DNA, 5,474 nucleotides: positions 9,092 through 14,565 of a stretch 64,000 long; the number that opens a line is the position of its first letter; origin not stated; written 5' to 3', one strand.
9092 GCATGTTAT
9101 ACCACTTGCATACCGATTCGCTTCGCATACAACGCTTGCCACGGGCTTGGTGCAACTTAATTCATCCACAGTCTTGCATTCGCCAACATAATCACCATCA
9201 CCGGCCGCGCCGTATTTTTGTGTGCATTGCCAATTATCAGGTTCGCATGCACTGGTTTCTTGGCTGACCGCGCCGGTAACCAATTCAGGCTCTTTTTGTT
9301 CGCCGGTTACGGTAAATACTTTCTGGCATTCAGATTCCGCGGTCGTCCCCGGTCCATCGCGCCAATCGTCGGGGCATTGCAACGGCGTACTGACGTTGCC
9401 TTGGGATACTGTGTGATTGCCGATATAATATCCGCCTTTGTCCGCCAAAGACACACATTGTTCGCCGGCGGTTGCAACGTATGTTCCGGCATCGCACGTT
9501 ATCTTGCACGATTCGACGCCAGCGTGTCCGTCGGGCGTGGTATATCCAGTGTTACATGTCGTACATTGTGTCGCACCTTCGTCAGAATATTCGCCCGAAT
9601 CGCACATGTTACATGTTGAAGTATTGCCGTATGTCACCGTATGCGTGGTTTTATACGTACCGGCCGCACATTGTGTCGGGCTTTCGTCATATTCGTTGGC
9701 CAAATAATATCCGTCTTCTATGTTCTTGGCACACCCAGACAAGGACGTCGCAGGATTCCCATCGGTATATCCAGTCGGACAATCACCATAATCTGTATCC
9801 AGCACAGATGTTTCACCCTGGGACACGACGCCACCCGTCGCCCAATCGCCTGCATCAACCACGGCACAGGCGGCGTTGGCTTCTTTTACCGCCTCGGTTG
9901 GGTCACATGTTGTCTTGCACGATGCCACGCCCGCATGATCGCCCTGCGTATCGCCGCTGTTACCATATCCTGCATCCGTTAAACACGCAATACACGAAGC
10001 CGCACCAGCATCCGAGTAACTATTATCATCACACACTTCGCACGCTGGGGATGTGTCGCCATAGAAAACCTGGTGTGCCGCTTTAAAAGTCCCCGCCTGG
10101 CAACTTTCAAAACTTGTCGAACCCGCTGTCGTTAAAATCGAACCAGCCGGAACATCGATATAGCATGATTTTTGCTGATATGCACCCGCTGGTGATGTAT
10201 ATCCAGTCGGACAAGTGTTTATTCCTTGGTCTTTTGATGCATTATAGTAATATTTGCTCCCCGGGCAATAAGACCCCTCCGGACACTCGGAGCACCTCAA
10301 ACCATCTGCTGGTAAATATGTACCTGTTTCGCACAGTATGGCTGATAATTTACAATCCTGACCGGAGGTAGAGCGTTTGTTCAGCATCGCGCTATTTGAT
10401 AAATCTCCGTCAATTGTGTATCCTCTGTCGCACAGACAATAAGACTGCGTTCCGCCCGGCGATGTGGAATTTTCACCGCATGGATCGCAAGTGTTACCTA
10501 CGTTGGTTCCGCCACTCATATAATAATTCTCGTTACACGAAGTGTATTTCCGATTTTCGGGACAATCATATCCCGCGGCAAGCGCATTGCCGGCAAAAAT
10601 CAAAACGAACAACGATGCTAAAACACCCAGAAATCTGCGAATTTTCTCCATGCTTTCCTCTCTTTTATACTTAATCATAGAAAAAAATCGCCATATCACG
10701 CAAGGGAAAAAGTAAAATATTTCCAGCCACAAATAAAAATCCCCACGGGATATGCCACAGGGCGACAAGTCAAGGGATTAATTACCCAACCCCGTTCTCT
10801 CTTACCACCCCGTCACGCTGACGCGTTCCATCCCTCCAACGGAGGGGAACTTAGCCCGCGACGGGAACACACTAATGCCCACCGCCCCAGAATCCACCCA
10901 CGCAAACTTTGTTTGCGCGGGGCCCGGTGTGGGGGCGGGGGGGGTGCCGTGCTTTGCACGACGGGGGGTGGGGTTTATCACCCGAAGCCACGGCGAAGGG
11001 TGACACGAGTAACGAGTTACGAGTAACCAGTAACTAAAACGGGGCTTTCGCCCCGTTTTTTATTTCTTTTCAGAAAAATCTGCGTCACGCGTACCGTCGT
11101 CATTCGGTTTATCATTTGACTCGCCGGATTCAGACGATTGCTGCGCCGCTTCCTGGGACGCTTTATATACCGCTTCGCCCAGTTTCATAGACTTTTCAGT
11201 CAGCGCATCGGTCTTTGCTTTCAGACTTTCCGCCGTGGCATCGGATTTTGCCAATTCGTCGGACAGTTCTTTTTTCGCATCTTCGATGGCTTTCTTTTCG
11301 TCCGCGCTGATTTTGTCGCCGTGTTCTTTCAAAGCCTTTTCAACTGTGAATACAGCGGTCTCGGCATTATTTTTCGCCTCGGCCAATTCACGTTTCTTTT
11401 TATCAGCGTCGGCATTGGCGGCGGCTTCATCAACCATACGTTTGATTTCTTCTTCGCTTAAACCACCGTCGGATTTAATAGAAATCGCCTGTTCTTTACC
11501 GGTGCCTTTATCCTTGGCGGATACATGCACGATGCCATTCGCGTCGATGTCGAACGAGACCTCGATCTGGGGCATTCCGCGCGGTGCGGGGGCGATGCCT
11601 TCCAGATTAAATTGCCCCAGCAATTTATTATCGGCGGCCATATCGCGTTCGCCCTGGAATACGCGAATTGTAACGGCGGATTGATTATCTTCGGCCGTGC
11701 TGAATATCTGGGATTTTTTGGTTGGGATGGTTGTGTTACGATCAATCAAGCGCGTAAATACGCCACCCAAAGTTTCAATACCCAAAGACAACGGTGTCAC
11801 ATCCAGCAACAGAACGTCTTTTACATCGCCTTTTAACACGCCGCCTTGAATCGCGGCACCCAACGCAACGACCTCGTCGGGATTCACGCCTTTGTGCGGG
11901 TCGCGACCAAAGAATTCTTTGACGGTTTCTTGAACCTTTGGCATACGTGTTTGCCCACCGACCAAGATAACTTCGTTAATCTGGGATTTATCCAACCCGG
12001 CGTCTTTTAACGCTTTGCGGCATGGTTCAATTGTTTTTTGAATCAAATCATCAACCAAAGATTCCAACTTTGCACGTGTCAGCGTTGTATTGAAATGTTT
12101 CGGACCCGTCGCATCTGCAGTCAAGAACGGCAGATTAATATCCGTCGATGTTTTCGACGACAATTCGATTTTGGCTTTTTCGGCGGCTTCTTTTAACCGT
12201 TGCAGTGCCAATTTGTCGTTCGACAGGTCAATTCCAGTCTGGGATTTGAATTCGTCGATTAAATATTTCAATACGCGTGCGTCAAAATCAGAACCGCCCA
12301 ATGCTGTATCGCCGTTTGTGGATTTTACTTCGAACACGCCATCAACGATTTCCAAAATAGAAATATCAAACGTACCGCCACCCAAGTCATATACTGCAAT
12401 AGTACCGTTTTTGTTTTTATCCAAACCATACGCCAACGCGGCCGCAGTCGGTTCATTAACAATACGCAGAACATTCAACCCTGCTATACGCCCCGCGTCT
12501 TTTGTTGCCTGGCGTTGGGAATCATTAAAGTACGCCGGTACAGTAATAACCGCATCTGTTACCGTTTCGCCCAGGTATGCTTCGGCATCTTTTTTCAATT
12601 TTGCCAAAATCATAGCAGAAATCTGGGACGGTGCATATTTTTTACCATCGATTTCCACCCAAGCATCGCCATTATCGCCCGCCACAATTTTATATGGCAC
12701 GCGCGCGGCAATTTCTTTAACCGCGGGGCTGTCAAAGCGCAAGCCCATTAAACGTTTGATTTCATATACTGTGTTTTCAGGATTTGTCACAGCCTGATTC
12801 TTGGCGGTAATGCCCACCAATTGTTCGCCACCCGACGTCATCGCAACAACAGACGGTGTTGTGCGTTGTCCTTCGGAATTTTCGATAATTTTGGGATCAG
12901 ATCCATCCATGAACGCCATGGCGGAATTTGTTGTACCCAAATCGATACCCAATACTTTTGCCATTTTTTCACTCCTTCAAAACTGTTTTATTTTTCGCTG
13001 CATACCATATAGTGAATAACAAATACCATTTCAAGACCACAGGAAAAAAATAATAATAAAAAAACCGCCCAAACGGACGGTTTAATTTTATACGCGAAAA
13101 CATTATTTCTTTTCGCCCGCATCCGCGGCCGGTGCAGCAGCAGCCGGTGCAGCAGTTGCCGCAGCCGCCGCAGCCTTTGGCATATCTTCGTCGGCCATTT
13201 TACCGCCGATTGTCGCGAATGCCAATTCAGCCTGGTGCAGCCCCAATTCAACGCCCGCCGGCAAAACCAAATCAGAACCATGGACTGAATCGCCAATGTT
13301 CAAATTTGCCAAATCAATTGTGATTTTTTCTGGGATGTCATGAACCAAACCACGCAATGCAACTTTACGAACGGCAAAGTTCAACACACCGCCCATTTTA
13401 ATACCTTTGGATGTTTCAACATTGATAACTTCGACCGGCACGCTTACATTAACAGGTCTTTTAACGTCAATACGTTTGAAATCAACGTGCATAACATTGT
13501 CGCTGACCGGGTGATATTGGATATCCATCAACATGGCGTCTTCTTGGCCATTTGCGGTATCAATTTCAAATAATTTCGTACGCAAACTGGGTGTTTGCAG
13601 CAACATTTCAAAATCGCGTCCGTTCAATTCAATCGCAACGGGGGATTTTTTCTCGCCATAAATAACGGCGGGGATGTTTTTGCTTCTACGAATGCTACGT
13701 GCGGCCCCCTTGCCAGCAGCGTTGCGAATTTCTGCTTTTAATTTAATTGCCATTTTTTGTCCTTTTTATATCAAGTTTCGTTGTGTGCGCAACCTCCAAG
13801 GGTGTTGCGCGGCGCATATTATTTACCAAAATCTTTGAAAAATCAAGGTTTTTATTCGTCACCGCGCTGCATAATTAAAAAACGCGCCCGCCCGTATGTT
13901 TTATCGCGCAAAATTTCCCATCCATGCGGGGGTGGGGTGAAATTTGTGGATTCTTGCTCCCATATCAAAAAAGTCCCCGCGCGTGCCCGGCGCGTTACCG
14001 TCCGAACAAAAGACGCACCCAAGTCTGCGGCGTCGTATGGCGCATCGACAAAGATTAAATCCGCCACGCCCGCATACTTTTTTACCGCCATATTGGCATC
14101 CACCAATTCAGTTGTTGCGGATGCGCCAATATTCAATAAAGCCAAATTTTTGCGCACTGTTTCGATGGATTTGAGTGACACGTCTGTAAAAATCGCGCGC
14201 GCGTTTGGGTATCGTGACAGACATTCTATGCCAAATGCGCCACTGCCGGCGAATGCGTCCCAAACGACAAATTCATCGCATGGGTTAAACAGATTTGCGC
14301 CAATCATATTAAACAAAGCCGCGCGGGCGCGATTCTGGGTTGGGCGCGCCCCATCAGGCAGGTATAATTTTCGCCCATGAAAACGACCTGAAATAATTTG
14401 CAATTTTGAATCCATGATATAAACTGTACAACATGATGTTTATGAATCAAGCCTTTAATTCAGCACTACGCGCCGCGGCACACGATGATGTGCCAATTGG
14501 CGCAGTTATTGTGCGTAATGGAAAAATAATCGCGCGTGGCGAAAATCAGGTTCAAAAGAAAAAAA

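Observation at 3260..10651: Giant (~2,460 aa mature) secreted protein built from eukaryote-style cysteine-rich modules and Flg_new repeats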

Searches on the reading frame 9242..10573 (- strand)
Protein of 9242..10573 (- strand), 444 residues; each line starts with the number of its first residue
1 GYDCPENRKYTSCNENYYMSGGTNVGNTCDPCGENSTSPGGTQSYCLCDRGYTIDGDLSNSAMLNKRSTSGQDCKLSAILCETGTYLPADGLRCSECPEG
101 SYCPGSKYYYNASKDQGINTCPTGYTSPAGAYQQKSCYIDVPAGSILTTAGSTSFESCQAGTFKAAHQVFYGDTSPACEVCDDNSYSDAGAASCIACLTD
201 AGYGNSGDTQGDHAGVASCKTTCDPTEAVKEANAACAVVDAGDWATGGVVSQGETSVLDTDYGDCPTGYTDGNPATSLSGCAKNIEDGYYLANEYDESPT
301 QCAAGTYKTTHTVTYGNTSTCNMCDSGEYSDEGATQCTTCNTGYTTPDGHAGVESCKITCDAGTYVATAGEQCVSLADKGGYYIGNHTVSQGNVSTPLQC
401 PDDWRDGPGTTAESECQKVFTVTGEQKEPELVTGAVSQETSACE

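Call 55: search_protein_families(library=pfam, proteins=[window:9242-10573:-], max_evalue=1)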
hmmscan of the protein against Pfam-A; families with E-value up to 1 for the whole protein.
window:9242-10573:- (444 aa): 5 families
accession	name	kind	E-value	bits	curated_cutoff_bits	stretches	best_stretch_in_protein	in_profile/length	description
PF23091.2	TNFR_ELAPOR1_6th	-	0.017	15.5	33.2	2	172-197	8-32/41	ELAPOR1-like, TNF receptor-like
PF07562.20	NCD3G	-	0.028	14.7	38.9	2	301-344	9-52/54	Nine Cysteines Domain of family 3 GPCR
PF24634.1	DUF7631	-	0.046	14.6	27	1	93-105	5-17/50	Domain of unknown function (DUF7631)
PF07699.19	Ephrin_rec_like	-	0.081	13.2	23.1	2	170-198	3-32/48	Tyrosine-protein kinase ephrin type A/B receptor-like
PF20626.4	EGF_Sp38_C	-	0.12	12.9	24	1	72-98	13-39/50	Zona-pellucida-binding protein (Sp38) C-terminal EGF-like domain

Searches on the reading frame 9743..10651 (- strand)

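Call 20: search_protein_families(library=pfam, proteins=[window:9743-10651:-], max_evalue=10)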
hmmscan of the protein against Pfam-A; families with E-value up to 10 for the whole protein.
window:9743-10651:- (303 aa): 4 families
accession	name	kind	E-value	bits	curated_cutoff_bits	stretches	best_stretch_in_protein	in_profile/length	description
PF23091.2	TNFR_ELAPOR1_6th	-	0.01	16.2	33.2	1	197-223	7-32/41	ELAPOR1-like, TNF receptor-like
PF24634.1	DUF7631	-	0.029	15.3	27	1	119-131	5-17/50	Domain of unknown function (DUF7631)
PF20626.4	EGF_Sp38_C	-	0.24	11.9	24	2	98-124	13-39/50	Zona-pellucida-binding protein (Sp38) C-terminal EGF-like domain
PF07562.20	NCD3G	-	8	6.9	38.9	2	180-225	6-50/54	Nine Cysteines Domain of family 3 GPCR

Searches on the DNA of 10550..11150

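Call 49: search_rna_families(source=window, start=10550, end=11150, threshold=evalue, max_evalue=1)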
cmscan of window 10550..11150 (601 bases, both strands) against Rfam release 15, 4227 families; matches with E-value up to 1: 4.
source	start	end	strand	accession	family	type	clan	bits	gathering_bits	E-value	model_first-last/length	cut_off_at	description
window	11013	11078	+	RF02606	AbsR28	Gene; sRNA;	-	25.2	50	0.0017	1-180/180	no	Acinetobacter sRNA 28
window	11021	11071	+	RF00362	Pospi_RY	Cis-reg;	-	25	40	0.024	10-59/79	no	Pospiviroid RY motif stem loop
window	10999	11080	+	RF02621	BSnc120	Gene; sRNA;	-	23.2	114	0.0083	1-88/88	no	Brucella sRNA 120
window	11024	11133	-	RF02058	STnc400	Gene;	-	17.9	80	0.9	1-125/125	no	Gammaproteobacterial sRNA STnc400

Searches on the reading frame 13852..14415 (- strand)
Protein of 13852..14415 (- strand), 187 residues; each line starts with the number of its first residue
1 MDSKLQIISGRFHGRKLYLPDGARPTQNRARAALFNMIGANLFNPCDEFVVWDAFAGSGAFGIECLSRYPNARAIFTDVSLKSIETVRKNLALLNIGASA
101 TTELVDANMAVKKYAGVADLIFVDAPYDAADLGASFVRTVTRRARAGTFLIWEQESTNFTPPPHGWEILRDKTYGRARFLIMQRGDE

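Call 21: search_protein_families(library=pfam, proteins=[window:13852-14415:-], max_evalue=0.001)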
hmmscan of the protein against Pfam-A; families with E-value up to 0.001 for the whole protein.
window:13852-14415:- (187 aa): 3 families
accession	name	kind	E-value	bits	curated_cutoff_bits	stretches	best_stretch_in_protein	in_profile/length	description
PF03602.21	Cons_hypoth95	-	1.2e-31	110.2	24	1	5-182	1-181/182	Conserved hypothetical protein 95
PF02005.22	TRM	-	1.1e-05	25.3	27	1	47-130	49-132/376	N2,N2-dimethylguanosine tRNA methyltransferase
PF05175.20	MTS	-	0.00044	20.4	23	1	51-127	35-108/170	Methyltransferase small domain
